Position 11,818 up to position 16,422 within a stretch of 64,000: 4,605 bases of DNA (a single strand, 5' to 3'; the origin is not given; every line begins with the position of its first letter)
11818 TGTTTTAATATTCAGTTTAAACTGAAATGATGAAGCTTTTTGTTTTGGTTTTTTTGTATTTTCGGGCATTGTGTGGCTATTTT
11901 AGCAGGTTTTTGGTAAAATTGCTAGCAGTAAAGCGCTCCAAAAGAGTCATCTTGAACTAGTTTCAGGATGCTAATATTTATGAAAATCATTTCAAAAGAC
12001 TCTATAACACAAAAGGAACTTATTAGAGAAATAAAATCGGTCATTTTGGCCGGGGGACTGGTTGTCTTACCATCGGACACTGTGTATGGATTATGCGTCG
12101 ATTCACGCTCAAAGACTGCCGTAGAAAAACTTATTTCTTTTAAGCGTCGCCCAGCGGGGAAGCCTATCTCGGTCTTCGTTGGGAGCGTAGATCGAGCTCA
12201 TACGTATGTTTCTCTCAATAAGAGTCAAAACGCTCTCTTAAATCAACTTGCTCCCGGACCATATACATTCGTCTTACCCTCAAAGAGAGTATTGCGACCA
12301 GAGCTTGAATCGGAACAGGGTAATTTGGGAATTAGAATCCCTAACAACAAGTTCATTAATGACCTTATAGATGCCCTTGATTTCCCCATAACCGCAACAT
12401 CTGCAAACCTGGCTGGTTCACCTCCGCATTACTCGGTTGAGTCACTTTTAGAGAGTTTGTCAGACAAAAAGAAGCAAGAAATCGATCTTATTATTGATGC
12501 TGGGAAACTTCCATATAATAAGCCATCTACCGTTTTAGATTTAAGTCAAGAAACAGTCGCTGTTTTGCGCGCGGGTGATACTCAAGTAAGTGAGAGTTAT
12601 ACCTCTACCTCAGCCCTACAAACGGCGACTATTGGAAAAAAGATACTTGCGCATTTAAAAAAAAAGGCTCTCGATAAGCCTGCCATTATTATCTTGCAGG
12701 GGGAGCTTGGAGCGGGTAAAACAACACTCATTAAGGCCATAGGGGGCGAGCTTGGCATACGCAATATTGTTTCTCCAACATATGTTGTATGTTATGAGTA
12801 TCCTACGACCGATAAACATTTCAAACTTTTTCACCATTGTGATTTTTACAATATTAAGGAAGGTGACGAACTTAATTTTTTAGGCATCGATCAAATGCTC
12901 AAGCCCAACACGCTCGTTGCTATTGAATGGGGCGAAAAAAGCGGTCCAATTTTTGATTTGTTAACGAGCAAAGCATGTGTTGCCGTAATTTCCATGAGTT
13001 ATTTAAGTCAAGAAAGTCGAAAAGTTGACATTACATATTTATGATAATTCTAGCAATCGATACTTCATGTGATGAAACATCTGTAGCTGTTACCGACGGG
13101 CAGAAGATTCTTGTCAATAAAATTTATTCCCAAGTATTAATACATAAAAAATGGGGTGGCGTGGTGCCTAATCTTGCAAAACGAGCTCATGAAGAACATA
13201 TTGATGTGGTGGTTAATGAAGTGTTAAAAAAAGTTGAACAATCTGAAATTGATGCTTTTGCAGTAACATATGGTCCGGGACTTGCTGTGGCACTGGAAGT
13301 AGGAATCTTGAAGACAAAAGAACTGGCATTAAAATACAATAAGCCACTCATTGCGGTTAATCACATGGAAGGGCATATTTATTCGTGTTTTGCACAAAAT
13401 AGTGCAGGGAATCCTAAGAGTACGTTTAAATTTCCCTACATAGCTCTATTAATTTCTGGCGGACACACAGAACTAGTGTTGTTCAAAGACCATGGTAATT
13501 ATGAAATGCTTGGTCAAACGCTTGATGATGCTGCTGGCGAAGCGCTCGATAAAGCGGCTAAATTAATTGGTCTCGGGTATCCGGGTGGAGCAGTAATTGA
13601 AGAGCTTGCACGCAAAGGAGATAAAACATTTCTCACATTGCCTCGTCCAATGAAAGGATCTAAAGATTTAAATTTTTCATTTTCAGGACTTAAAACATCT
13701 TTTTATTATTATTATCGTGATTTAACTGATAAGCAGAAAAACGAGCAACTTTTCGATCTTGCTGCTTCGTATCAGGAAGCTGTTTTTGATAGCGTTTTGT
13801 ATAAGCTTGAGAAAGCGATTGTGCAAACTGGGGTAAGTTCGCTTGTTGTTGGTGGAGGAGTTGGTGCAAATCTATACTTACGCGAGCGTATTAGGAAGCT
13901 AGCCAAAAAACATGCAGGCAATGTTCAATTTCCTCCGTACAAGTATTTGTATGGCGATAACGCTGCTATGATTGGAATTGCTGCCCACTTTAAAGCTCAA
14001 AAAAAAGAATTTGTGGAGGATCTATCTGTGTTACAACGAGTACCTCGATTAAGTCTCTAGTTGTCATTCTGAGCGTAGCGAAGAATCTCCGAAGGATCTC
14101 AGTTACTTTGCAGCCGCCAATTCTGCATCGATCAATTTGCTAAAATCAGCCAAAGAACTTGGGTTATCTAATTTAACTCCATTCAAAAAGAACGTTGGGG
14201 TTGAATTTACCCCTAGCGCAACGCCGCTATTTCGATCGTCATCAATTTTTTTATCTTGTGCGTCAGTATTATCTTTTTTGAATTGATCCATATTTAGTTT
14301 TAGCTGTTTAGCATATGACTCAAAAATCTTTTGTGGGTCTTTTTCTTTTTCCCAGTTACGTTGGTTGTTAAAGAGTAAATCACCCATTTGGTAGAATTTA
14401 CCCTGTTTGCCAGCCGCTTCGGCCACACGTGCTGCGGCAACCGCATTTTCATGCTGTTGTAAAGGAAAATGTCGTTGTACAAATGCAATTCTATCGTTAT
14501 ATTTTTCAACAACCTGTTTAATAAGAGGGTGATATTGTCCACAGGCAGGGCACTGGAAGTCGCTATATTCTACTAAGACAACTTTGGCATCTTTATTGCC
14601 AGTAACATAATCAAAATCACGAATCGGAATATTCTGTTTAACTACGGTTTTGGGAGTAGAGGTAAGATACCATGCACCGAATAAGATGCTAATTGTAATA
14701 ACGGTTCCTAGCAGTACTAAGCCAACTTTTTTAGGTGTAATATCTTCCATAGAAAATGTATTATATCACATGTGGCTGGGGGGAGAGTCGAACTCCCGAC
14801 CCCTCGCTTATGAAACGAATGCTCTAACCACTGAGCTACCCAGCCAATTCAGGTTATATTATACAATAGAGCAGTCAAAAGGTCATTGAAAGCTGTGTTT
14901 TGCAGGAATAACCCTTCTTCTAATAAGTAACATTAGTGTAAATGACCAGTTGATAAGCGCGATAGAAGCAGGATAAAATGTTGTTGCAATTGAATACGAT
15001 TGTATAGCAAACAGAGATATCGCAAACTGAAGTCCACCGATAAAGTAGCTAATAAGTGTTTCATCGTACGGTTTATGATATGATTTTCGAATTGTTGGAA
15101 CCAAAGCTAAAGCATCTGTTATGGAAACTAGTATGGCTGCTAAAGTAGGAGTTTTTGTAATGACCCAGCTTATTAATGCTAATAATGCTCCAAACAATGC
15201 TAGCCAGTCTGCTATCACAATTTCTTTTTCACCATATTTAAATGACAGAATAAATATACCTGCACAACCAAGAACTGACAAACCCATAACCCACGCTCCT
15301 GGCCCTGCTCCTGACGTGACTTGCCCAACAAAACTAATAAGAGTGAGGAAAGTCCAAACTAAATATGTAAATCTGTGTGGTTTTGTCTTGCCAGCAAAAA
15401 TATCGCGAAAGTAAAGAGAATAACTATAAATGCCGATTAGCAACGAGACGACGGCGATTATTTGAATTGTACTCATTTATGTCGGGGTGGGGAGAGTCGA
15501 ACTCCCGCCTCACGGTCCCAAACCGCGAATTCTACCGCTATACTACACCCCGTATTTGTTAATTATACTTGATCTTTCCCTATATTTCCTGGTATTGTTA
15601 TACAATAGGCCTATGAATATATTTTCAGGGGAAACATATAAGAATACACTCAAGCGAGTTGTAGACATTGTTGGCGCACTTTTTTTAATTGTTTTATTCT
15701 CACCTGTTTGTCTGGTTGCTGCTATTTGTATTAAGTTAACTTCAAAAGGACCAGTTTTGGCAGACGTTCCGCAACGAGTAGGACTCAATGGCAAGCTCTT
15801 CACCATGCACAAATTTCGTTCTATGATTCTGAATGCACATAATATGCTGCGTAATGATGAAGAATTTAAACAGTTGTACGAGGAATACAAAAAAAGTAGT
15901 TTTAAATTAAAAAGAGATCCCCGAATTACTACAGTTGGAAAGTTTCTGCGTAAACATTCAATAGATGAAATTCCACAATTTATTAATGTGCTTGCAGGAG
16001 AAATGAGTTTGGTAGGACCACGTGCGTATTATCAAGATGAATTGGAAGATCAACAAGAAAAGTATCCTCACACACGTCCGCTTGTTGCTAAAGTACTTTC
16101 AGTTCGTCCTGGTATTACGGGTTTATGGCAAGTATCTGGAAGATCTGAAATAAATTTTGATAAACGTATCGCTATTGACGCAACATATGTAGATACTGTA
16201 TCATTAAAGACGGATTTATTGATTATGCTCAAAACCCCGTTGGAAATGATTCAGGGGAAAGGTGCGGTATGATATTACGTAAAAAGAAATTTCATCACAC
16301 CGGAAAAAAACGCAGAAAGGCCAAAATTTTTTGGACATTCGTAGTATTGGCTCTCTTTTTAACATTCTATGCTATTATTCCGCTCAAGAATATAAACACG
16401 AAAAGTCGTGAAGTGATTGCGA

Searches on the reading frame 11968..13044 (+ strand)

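Call 54: search_protein_families(library=pfam, proteins=[window:11968-13044:+], max_evalue=0.001)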
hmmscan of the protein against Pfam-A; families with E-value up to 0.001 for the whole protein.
window:11968-13044:+ (358 aa): 2 families
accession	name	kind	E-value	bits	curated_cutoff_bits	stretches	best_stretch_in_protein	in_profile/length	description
PF01300.24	Sua5_yciO_yrdC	-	4.2e-46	157.1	25.1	1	25-203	2-178/178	Telomere recombination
PF02367.23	TsaE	-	5e-26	91.6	26.6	1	215-328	3-108/128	Threonylcarbamoyl adenosine biosynthesis protein TsaE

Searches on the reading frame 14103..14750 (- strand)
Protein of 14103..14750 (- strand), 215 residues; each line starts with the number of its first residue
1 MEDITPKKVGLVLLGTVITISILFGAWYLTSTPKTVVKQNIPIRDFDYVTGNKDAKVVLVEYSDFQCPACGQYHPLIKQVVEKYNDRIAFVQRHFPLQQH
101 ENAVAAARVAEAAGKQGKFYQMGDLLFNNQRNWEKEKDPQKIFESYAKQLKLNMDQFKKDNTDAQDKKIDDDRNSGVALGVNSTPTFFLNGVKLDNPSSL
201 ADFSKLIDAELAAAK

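Call 54: search_protein_families(library=pfam, proteins=[window:14103-14750:-], max_evalue=0.001)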
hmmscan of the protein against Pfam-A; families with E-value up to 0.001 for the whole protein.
window:14103-14750:- (215 aa): 5 families
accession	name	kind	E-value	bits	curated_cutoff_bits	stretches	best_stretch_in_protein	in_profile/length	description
PF13462.12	Thioredoxin_4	-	6.8e-31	108.1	23.2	1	48-209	6-165/165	Thioredoxin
PF01323.26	DSBA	-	2.4e-12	47.5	25.6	1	59-204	2-187/191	DSBA-like thioredoxin domain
PF13098.12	Thioredoxin_2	-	0.00013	22.7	27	0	53-189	3-81/104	Thioredoxin-like domain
PF13743.12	Thioredoxin_5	-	0.00014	22.1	27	0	124-189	101-163/186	Thioredoxin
PF00085.26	Thioredoxin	-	0.00038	20.9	23.5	0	53-92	16-55/103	Thioredoxin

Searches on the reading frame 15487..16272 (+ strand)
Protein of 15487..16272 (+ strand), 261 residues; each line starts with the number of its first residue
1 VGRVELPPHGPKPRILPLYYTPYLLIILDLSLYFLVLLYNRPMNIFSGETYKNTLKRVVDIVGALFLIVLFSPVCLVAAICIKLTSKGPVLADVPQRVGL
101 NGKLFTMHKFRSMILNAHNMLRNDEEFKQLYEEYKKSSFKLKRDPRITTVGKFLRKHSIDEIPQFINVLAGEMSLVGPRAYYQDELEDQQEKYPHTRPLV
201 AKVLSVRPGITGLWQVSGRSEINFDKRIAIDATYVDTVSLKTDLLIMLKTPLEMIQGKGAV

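Call 51: search_protein_families(library=pfam, proteins=[window:15487-16272:+], max_evalue=0.001)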
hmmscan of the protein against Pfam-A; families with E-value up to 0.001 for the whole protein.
window:15487-16272:+ (261 aa): 1 family
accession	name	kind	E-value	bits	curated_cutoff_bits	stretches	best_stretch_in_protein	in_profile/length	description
PF02397.22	Bac_transf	-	6e-60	202.3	27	1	56-255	1-178/179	Bacterial sugar transferase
